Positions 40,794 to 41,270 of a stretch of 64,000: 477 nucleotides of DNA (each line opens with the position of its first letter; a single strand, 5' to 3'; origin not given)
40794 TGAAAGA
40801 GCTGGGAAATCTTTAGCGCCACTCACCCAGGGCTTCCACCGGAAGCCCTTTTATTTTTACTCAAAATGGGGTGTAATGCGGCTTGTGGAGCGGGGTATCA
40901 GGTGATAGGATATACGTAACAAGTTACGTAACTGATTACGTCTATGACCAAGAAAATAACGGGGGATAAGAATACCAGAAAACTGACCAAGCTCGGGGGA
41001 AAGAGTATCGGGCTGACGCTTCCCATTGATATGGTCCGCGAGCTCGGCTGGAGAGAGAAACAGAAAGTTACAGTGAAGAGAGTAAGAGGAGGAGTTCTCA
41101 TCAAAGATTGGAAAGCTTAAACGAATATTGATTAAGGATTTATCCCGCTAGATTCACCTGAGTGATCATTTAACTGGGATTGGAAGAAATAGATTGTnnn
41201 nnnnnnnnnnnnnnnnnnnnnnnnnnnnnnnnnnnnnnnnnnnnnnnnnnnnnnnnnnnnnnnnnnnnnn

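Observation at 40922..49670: AT-rich 8.75-kb island bounded by perfect 20-bp direct repeats with a palindromic core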

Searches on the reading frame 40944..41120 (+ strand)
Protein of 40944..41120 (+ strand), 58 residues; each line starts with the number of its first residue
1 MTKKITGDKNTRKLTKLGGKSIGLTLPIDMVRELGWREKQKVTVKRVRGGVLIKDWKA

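Call 8: search_protein_families(library=pfam, proteins=[window:40944-41120:+], max_evalue=0.01)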
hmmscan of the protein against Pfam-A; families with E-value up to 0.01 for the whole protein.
window:40944-41120:+ (58 aa): 1 family
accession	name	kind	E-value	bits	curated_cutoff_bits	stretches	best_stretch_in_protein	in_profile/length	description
PF04014.23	MazE_antitoxin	-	1.8e-06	28.2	24.7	1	16-53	2-40/48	Antidote-toxin recognition MazE, bacterial antitoxin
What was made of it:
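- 40944..41120 (+): 58-aa AbrB/MazE/SpoVT-family DNA-binding protein. I infer it is the autoregulator and the conserved left anchor of the hotspot. Pfam PF04014, 28.2 bits against a cut-off of 24.7 (call 8).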

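Call 9: search_protein_families(library=padloc, proteins=[window:40944-41120:+], max_evalue=0.01)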
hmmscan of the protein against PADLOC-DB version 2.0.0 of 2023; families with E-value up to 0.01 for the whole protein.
window:40944-41120:+ (58 aa): 0 families

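Call 42: find_related_loci(query=A1, collection=metagenome_contigs, flank=10000)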
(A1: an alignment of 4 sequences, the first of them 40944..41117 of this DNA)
Query A1 (58 aa) in metagenome_contigs; peptide patterns used: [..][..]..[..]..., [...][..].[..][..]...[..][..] (x = any residue, [..] = any of these).
365 stretches matched a pattern; 259 encode a relative of the query (tblastn E <= 1e-3); the best 80 are kept; 80 distinct loci.
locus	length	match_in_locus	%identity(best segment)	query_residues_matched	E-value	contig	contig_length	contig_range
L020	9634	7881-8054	86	1-58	1e-28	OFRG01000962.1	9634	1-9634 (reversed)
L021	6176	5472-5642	89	1-57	7e-28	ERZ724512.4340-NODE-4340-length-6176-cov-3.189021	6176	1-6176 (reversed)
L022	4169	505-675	89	1-57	7e-28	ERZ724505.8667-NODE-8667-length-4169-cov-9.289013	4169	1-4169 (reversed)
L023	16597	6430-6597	84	1-57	1e-25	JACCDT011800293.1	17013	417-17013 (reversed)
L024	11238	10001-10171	82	1-57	3e-25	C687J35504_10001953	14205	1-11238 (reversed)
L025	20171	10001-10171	82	1-57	3e-25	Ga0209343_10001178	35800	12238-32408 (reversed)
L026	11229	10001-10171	82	1-57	3e-25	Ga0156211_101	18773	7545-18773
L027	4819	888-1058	82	1-57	3e-25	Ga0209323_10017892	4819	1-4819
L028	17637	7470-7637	82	1-57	4e-25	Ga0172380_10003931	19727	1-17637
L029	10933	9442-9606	84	3-57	6e-25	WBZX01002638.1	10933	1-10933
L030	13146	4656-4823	73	3-58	3e-24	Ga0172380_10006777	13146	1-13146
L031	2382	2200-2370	77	1-57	3e-24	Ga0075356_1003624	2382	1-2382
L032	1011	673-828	87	6-57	1e-24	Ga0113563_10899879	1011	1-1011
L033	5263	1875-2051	71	1-58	1e-22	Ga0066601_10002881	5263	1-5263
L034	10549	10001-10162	74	4-57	3e-22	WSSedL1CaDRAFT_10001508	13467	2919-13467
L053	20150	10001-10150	74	8-57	6e-21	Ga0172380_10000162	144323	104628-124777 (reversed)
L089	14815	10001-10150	66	8-57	4e-19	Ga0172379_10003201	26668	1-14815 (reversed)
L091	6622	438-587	66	8-57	5e-19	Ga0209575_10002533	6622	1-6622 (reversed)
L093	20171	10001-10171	84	1-57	5e-19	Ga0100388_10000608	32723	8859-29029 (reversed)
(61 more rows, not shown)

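Call 47: search_protein_families(library=pfam, proteins=[L023:6615-7280:+, L023:7277-9646:+, L023:9650-11074:+, L023:11071-12867:+, L023:12871-14058:+, L023:14068-14961:+, L023:15006-15479:+, L023:5305-6288:+, L023:1378-4857:+, L023:4867-5283:+], max_evalue=0.001)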
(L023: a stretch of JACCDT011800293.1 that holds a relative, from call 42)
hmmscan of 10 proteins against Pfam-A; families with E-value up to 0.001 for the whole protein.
L023:6615-7280:+ (221 aa): 2 families
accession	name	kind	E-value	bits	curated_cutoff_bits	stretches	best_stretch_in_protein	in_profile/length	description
PF04002.20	RadC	-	7.7e-42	142.5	22.1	1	102-218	3-120/121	RadC-like JAB domain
PF20582.4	UPF0758_N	-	6.4e-19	68.2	27.1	1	4-79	1-76/77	UPF0758 N-terminal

L023:7277-9646:+ (789 aa): 8 families
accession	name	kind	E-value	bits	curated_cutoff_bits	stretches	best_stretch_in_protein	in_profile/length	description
PF04851.21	ResIII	-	1.2e-42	146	22.5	1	169-326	3-163/164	Type III restriction enzyme, res subunit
PF08463.15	EcoEI_R_C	-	1.1e-35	123.5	24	1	634-788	1-163/163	EcoEI R protein C-terminal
PF18766.7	SWI2_SNF2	-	2.1e-21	77.1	26.7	1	174-358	2-188/221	SWI2/SNF2 ATPase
PF00270.35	DEAD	-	5.9e-11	42.8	26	1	180-328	6-164/167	DEAD/DEAH box helicase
PF04313.20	HSDR_N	-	2e-08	34.8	25.1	1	12-112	4-187/198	Type I restriction enzyme R protein N terminus (HSDR_N)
PF13588.12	HSDR_N_2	-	3.6e-07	30.7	25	1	36-110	14-89/110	Type I restriction enzyme R protein N terminus (HSDR_N)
PF00271.37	Helicase_C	-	0.00011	22.9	23.5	1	413-526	6-109/110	Helicase conserved C-terminal domain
PF00176.29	SNF2-rel_dom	-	0.00022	20.9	24.9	1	193-325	21-163/290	SNF2-related domain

L023:9650-11074:+ (474 aa): 5 families
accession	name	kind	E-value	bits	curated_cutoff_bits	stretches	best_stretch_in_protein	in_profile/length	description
PF02384.22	N6_Mtase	-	8.7e-72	242.5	20.4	1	139-446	2-310/311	N-6 DNA Methylase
PF12161.14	HsdM_N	-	6e-14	53.2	24.5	1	3-129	1-135/135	HsdM N-terminal domain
PF01170.24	UPF0020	-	2.9e-09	37.3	22.3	1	169-284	16-138/197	RMKL-like, methyltransferase domain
PF07669.17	Eco57I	-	2.7e-07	31.3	25.3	1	263-355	70-171/171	Eco57I restriction-modification methylase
PF20473.4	MmeI_Mtase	-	5.7e-07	29.4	27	1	185-245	23-89/259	MmeI, DNA-methyltransferase domain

L023:11071-12867:+ (598 aa): 4 families
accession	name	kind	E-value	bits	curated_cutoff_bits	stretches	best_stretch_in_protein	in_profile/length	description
PF13175.12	AAA_15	-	2e-21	77.5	32.1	2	4-203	3-135/374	AAA ATPase domain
PF13304.12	AAA_21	-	1.4e-11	45.5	27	1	26-322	1-302/304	AAA domain, putative AbiEii toxin, Type IV TA system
PF02463.25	SMC_N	-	1.7e-07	31.3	40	1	4-54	2-55/220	RecF/RecN/SMC N terminal domain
PF13476.12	AAA_23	-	0.00047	21.3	27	0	6-178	1-154/201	AAA domain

L023:12871-14058:+ (395 aa): 1 family
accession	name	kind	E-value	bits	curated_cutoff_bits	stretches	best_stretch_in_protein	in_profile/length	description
PF01420.25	Methylase_S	-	1.3e-53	182.1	22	2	3-169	4-160/168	Type I restriction modification DNA specificity domain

L023:14068-14961:+ (297 aa): 4 families
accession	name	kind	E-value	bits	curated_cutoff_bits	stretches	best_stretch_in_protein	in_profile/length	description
PF04471.18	Mrr_cat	-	6e-35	120.3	21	1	157-271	3-115/115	Restriction endonuclease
PF14338.12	Mrr_N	-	4.3e-17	62.5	29.5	1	6-92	1-86/87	Mrr N-terminal domain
PF22722.2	NA-iREase1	-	1.5e-08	35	27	1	164-269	2-106/106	NACHT-associated inactive Restriction Endonuclease 1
PF13156.12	Mrr_cat_2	-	6.8e-07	29.7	22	1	183-275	25-118/127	Restriction endonuclease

L023:15006-15479:+ (157 aa): 1 family
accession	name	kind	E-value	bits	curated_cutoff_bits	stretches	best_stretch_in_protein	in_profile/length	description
PF04664.18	OGFr_N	-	5.1e-18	65.8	22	2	31-89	37-93/208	Opioid growth factor receptor (OGFr) conserved region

L023:5305-6288:+ (327 aa): 2 families
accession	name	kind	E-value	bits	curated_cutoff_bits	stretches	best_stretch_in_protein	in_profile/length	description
PF13310.11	Virulence_RhuM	-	2.1e-25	89.9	33.7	1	65-141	1-80/252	Virulence protein RhuM family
PF02661.23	Fic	-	1.6e-12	48.6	24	1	209-282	13-93/93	Fic/DOC family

L023:1378-4857:+ (1159 aa): 3 families
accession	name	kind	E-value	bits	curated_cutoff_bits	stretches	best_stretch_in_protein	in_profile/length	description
PF02450.21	LCAT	-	4.2e-17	62.9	21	1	383-666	63-357/392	Lecithin:cholesterol acyltransferase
PF24096.1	DUF7379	-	1.7e-06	28.5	33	1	425-486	56-118/191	Domain of unknown function (DUF7379)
PF13290.12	CHB_HEX_C_1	-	0.00033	21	22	0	896-955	8-66/67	Chitobiase/beta-hexosaminidase C-terminal domain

L023:4867-5283:+ (138 aa): 0 families

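Call 48: search_protein_families(library=pfam, proteins=[L025:10258-11076:+, L025:11508-11921:+, L025:12056-13117:+, L025:15067-15921:+, L025:17363-18202:+, L025:18907-19689:+, L093:10553-12682:+, L093:13357-14823:+, L093:15070-17757:+, L093:9257-9874:+], max_evalue=0.001)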
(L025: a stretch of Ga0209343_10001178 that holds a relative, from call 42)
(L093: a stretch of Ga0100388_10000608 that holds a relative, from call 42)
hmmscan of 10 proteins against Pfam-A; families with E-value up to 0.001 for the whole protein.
L025:10258-11076:+ (272 aa): 3 families
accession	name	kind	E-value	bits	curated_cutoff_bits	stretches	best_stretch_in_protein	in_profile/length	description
PF01555.25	N6_N4_Mtase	-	1.4e-56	192.3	26.7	1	39-262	1-220/221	DNA methylase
PF13847.12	Methyltransf_31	-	0.00054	20.1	27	0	222-266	2-49/145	Methyltransferase domain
PF03602.21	Cons_hypoth95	-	0.00086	19.4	24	0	20-49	93-124/182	Conserved hypothetical protein 95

L025:11508-11921:+ (137 aa): 1 family
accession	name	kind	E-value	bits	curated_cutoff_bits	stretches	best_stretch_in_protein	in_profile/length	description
PF22518.2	DUF6997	-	9.9e-44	150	27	1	2-134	39-174/175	Domain of unknown function (DUF6997)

L025:12056-13117:+ (353 aa): 1 family
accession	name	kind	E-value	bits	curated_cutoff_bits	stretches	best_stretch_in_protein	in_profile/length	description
PF04607.23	RelA_SpoT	-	1.5e-19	70.8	27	1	71-179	2-99/113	Region found in RelA / SpoT proteins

L025:15067-15921:+ (284 aa): 1 family
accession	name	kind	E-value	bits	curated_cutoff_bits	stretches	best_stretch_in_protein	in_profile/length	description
PF04383.19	KilA-N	-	7.3e-20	71.3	23.8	1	17-139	13-106/107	KilA-N domain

L025:17363-18202:+ (279 aa): 1 family
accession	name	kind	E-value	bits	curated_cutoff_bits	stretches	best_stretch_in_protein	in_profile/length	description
PF02498.22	Bro-N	-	2e-11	44.8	25.6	1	18-110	1-91/96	BRO family, N-terminal domain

L025:18907-19689:+ (260 aa): 1 family
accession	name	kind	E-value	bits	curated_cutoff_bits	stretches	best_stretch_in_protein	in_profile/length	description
PF00565.23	SNase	-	1e-25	90.7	21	1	75-180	1-106/107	Staphylococcal nuclease homologue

L093:10553-12682:+ (709 aa): 1 family
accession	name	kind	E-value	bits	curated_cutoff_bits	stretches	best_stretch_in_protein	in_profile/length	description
PF01555.25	N6_N4_Mtase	-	3.4e-45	155.1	26.7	1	118-377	2-214/221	DNA methylase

L093:13357-14823:+ (488 aa): 2 families
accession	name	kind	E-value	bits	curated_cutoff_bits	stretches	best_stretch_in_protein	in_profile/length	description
PF04326.19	SLFN_AlbA_2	-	2.1e-18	67.4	25.3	1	15-136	1-116/118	Schlafen, AlbA_2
PF13749.12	HATPase_c_4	-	7.1e-15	55.2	26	1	312-386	3-78/89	Putative ATP-dependent DNA helicase recG C-terminal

L093:15070-17757:+ (895 aa): 2 families
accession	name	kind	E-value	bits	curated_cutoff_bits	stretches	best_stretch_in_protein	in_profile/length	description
PF04851.21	ResIII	-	4.4e-16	59.7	22.5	1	93-334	8-163/164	Type III restriction enzyme, res subunit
PF19778.5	RE_endonuc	-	8.1e-05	22.8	23.4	1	764-853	2-86/108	Endonuclease domain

L093:9257-9874:+ (205 aa): 0 families

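Call 57: search_protein_families(library=pfam, proteins=[L089:10236-11150:+, L089:11150-12061:+, L089:12094-12819:+, L091:745-1641:+, L053:10224-11003:+, L053:11011-11868:+, L053:11875-12939:+, L053:12958-13719:+, L028:7921-9798:+, L028:11565-14222:+], max_evalue=0.001)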
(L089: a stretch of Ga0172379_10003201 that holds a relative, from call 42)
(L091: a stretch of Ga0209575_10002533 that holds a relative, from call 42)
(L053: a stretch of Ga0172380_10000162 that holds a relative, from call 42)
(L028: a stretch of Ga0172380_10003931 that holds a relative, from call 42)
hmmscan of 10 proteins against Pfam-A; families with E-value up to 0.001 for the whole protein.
L089:10236-11150:+ (305 aa): 1 family
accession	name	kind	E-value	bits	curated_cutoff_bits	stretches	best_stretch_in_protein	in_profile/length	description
PF14022.11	DUF4238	-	5.7e-40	137.9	27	1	6-266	1-279/281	Protein of unknown function (DUF4238)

L089:11150-12061:+ (304 aa): 1 family
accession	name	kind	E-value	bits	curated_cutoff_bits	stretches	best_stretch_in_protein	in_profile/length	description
PF13424.12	TPR_12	-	3e-05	24.6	30.1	1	215-268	21-76/77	Tetratricopeptide repeat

L089:12094-12819:+ (242 aa): 0 families

L091:745-1641:+ (299 aa): 1 family
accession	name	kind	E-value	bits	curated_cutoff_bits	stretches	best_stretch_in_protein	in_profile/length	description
PF02810.21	SEC-C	-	1.3e-05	25.4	20.4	1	6-23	1-18/19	SEC-C motif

L053:10224-11003:+ (260 aa): 4 families
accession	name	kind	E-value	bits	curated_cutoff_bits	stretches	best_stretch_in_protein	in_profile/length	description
PF01555.25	N6_N4_Mtase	-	9.8e-30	104.6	26.7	2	13-97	134-221/221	DNA methylase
PF01170.24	UPF0020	-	1.2e-05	25.6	22.3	1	56-104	27-74/197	RMKL-like, methyltransferase domain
PF02086.21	MethyltransfD12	-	4.2e-05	23.8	22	1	53-156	19-130/253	D12 class N6 adenine-specific DNA methyltransferase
PF03602.21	Cons_hypoth95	-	0.00041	20.5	24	1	57-146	41-126/182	Conserved hypothetical protein 95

L053:11011-11868:+ (286 aa): 0 families

L053:11875-12939:+ (355 aa): 2 families
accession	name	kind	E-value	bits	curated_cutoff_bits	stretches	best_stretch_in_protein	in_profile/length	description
PF02086.21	MethyltransfD12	-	1.1e-54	186.3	22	1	3-313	1-253/253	D12 class N6 adenine-specific DNA methyltransferase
PF03602.21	Cons_hypoth95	-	4.5e-06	26.9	24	1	193-247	86-137/182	Conserved hypothetical protein 95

L053:12958-13719:+ (254 aa): 2 families
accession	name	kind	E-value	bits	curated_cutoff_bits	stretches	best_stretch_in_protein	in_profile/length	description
PF06044.18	DpnI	-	1.2e-72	243.9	26.7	1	1-179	1-182/183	Dam-replacing family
PF17726.7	DpnI_C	-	5e-30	103.9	23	1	185-252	2-69/70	Dam-replacing HTH domain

L028:7921-9798:+ (626 aa): 2 families
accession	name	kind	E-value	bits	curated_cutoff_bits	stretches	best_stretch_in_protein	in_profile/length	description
PF01555.25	N6_N4_Mtase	-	7.5e-35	121.3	26.7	1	113-443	1-209/221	DNA methylase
PF03602.21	Cons_hypoth95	-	0.00036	20.7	24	0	82-127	86-128/182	Conserved hypothetical protein 95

L028:11565-14222:+ (886 aa): 3 families
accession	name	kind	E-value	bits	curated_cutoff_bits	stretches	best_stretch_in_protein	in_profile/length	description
PF19778.5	RE_endonuc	-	1.1e-36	125.4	23.4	1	774-878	1-106/108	Endonuclease domain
PF04851.21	ResIII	-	7e-16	59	22.5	1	100-260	24-163/164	Type III restriction enzyme, res subunit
PF00270.35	DEAD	-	1.1e-09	38.7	26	1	98-260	13-161/167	DEAD/DEAH box helicase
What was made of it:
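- Other cargos include type I R-M plus Mrr, type III-like, type II and DpnI (calls 47, 48, 57).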

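Call 63: find_encoding_contigs(protein=window:40944-41120:+, flank=10000, max_places=10)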
Protein window:40944-41120:+ (58 aa): 6 contigs read that carry it; 3 places shown.
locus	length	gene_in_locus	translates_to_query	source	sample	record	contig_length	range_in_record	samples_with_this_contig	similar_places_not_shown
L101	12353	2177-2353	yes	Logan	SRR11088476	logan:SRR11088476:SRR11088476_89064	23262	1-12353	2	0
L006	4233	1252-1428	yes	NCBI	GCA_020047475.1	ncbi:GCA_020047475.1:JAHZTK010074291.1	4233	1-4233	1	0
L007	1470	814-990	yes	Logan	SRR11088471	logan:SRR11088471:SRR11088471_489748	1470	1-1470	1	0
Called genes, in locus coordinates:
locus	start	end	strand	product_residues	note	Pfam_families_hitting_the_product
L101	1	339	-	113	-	?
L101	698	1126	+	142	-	-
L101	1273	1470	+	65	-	-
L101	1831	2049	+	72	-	PF15993:Fuseless (weak)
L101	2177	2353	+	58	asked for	PF04014:MazE_antitoxin (weak)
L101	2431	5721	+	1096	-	PF13091:PLDc_2 (faint), PF04851:ResIII (faint), PF00176:SNF2-rel_dom, PF00271:Helicase_C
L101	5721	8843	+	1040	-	PF07669:Eco57I, PF02384:N6_Mtase (weak), PF12950:TaqI_C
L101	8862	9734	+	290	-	-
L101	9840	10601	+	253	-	PF18863:AbiJ_NTD4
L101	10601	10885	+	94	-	-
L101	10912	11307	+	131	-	PF08818:DUF1801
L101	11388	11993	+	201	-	PF20803:PaaX_M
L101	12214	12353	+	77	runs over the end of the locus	PF04024:PspC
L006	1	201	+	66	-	?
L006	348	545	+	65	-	-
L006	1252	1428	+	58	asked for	PF04014:MazE_antitoxin (weak)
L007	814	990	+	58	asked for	PF04014:MazE_antitoxin (weak)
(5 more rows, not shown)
